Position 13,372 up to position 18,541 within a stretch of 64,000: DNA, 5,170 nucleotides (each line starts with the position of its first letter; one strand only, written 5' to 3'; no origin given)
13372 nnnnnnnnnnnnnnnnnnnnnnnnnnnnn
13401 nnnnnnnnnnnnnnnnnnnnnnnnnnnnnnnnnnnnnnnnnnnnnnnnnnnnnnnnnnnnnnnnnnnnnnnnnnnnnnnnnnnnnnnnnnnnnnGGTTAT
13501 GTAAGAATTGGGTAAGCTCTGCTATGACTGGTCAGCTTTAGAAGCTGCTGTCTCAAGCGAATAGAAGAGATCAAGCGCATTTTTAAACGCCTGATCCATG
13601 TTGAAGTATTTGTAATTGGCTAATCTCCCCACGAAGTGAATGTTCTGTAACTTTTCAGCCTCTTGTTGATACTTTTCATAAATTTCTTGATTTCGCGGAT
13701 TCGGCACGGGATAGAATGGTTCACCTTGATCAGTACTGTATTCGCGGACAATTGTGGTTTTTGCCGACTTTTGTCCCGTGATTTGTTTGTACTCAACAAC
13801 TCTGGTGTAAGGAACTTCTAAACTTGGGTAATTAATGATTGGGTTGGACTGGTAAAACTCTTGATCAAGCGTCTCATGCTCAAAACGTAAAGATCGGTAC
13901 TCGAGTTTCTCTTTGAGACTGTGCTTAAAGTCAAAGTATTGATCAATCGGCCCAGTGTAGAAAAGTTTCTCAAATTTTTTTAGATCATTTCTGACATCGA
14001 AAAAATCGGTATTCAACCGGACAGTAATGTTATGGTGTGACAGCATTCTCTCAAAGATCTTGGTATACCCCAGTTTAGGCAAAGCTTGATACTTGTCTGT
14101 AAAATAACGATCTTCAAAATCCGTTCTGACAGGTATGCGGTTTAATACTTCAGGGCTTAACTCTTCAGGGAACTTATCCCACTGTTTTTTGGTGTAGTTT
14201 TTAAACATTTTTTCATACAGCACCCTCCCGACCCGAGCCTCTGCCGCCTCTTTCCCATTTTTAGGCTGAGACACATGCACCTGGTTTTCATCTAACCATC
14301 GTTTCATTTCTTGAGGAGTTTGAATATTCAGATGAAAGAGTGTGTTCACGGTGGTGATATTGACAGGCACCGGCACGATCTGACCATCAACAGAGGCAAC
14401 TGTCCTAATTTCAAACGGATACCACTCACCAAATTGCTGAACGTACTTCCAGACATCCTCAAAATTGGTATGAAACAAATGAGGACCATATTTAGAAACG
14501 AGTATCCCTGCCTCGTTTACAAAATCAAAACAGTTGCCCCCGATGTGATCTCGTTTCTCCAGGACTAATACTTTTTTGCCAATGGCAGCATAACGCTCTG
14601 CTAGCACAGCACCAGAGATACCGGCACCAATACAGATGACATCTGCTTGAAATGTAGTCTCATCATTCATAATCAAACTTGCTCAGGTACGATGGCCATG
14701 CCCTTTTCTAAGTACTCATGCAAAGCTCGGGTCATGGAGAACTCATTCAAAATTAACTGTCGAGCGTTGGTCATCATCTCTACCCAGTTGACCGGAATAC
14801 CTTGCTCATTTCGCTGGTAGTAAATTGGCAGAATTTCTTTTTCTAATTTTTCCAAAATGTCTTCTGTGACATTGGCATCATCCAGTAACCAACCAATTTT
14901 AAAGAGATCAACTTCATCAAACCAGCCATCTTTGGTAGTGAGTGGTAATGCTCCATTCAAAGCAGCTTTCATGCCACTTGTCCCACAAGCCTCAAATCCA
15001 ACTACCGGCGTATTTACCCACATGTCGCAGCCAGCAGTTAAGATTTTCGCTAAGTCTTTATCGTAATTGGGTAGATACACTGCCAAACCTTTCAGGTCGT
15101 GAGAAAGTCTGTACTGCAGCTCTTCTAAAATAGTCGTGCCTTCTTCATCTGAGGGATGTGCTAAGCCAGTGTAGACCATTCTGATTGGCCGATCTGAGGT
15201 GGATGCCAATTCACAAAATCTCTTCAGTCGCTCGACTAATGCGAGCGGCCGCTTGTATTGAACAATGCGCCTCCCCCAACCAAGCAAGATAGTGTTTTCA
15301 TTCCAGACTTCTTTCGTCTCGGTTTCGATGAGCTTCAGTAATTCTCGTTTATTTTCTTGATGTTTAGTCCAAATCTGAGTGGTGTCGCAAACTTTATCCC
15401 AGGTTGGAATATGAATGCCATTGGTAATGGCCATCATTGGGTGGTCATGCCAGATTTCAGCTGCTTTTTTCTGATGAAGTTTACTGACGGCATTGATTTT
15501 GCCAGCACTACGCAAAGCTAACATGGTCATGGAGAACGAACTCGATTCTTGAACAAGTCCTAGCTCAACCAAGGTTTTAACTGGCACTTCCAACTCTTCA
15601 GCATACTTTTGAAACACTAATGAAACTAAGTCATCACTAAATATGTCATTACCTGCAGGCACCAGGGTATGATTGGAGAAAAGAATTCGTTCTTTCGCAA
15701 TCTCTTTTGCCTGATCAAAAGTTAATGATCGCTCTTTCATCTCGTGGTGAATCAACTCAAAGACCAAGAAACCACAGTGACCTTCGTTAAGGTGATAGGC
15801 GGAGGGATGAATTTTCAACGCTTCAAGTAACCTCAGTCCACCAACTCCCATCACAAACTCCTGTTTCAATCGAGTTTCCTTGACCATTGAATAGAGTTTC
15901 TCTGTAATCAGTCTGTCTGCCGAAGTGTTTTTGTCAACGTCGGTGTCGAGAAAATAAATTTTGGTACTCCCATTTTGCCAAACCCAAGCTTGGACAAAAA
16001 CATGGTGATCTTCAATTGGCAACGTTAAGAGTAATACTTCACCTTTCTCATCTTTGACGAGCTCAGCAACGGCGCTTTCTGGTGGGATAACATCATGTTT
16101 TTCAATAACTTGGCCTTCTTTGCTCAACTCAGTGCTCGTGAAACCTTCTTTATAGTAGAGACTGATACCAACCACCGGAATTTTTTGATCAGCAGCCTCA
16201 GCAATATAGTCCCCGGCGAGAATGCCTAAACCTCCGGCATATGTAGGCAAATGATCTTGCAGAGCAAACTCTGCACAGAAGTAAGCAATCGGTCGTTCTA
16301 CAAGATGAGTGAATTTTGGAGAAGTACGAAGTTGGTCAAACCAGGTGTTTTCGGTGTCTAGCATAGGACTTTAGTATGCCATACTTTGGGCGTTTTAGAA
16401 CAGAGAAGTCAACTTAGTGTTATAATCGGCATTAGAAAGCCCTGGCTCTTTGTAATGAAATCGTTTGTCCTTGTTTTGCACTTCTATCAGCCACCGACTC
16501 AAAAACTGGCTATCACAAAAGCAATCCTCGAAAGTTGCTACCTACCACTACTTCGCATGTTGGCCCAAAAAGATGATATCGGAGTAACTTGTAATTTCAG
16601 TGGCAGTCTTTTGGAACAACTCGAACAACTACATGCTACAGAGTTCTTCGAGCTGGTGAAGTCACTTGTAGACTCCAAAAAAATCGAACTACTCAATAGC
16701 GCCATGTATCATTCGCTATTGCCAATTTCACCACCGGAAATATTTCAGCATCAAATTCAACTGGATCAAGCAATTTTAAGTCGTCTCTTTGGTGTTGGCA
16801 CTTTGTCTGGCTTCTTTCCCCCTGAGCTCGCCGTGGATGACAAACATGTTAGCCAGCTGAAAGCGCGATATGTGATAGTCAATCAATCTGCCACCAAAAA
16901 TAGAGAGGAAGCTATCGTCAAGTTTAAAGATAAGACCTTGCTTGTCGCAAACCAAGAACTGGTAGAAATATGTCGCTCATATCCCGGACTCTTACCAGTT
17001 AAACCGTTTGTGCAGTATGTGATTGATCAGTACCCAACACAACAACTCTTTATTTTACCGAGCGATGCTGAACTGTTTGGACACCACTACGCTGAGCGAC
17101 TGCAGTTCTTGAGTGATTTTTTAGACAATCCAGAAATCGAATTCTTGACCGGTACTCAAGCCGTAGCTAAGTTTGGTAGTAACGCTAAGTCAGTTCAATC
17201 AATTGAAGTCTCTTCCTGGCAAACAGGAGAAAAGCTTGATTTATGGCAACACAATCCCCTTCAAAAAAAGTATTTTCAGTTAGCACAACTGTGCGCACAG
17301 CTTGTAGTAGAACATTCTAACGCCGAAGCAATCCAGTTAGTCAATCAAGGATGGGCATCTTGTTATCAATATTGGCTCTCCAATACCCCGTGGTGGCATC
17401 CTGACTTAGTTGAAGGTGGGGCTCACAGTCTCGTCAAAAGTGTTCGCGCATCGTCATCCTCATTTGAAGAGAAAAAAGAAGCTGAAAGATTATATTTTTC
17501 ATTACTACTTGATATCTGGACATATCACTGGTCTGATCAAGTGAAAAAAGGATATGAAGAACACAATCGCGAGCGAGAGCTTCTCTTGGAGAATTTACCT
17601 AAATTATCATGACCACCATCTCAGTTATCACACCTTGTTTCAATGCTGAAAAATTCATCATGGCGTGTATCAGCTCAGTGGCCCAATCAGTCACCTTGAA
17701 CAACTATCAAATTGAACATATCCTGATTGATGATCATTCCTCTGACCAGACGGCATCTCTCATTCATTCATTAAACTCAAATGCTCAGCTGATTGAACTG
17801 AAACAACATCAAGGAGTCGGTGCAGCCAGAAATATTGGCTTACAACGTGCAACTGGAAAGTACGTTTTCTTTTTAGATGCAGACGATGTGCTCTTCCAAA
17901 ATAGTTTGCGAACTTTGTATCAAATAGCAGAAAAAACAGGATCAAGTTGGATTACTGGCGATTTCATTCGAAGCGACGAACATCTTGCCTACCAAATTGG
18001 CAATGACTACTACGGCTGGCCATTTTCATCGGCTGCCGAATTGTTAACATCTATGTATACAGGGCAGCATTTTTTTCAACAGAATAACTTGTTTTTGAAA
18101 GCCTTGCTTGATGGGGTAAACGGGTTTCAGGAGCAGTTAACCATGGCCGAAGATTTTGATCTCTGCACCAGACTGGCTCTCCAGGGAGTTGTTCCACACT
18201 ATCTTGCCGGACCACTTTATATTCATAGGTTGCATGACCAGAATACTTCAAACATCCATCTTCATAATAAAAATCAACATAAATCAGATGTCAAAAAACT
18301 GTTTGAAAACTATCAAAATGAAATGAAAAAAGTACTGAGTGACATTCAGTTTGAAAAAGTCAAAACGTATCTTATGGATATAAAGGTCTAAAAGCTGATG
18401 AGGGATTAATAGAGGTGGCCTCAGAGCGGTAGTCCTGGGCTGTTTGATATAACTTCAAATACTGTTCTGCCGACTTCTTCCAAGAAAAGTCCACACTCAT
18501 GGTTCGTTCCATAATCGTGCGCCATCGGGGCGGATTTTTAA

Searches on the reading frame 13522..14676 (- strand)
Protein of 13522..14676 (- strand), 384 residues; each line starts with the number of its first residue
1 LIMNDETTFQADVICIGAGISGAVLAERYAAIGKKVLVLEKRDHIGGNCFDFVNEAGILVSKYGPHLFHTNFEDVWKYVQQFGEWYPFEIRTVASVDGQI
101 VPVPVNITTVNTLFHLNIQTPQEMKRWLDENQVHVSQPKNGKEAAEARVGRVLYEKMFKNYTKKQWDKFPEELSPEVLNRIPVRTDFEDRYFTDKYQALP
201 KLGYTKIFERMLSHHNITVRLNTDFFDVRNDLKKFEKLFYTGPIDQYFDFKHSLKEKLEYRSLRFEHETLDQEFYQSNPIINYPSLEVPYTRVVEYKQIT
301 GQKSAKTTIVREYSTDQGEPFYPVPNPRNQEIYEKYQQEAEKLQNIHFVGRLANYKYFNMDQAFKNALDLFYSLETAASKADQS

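Call 27: search_protein_families(library=pfam, proteins=[window:13522-14676:-], max_evalue=0.00001)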
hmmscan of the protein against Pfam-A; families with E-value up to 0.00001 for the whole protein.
window:13522-14676:- (384 aa): 2 families
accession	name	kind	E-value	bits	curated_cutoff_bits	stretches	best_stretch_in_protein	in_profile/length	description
PF03275.19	GLF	-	8e-78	261.2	26.3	1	156-357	1-203/203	UDP-galactopyranose mutase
PF13450.12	NAD_binding_8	-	1.6e-17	64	21.9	1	16-82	2-68/68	NAD(P)-binding Rossmann-like domain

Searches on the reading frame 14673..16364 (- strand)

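Call 27: search_protein_families(library=pfam, proteins=[window:14673-16364:-], max_evalue=0.00001)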
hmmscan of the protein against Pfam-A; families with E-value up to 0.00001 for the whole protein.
window:14673-16364:- (563 aa): 1 family
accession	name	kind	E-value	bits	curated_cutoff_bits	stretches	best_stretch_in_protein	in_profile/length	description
PF00343.26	Phosphorylase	-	7.4e-25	87.8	27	1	333-480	421-579/713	Carbohydrate phosphorylase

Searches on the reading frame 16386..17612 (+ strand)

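Call 27: search_protein_families(library=pfam, proteins=[window:16386-17612:+], max_evalue=0.00001)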
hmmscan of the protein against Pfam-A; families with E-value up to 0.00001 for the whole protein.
window:16386-17612:+ (408 aa): 1 family
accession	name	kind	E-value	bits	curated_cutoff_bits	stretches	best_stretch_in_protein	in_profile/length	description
PF03065.20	Glyco_hydro_57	-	3.6e-18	66.3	21.2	1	40-159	36-162/291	Glycosyl hydrolase family 57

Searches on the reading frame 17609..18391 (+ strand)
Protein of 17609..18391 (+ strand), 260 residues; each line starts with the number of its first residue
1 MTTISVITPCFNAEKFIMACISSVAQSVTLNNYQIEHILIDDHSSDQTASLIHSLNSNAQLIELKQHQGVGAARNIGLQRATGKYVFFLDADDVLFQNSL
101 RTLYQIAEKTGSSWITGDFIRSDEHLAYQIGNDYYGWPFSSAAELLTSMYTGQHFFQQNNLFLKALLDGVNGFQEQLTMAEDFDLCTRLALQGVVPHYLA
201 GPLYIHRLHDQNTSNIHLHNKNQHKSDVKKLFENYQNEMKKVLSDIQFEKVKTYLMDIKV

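Call 27: search_protein_families(library=pfam, proteins=[window:17609-18391:+], max_evalue=0.00001)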
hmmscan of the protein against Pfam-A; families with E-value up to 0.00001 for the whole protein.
window:17609-18391:+ (260 aa): 3 families
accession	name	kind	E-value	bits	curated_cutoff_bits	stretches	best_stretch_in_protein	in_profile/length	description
PF00535.33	Glycos_transf_2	-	3.5e-27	95.8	23.3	1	5-125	1-121/168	Glycosyl transferase family 2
PF10111.15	Glyco_tranf_2_2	-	2.3e-14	54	27.3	1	5-192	1-202/276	Glycosyltransferase like family 2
PF13641.12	Glyco_tranf_2_3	-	6.9e-10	39.8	27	1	4-203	3-208/230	Glycosyltransferase like family 2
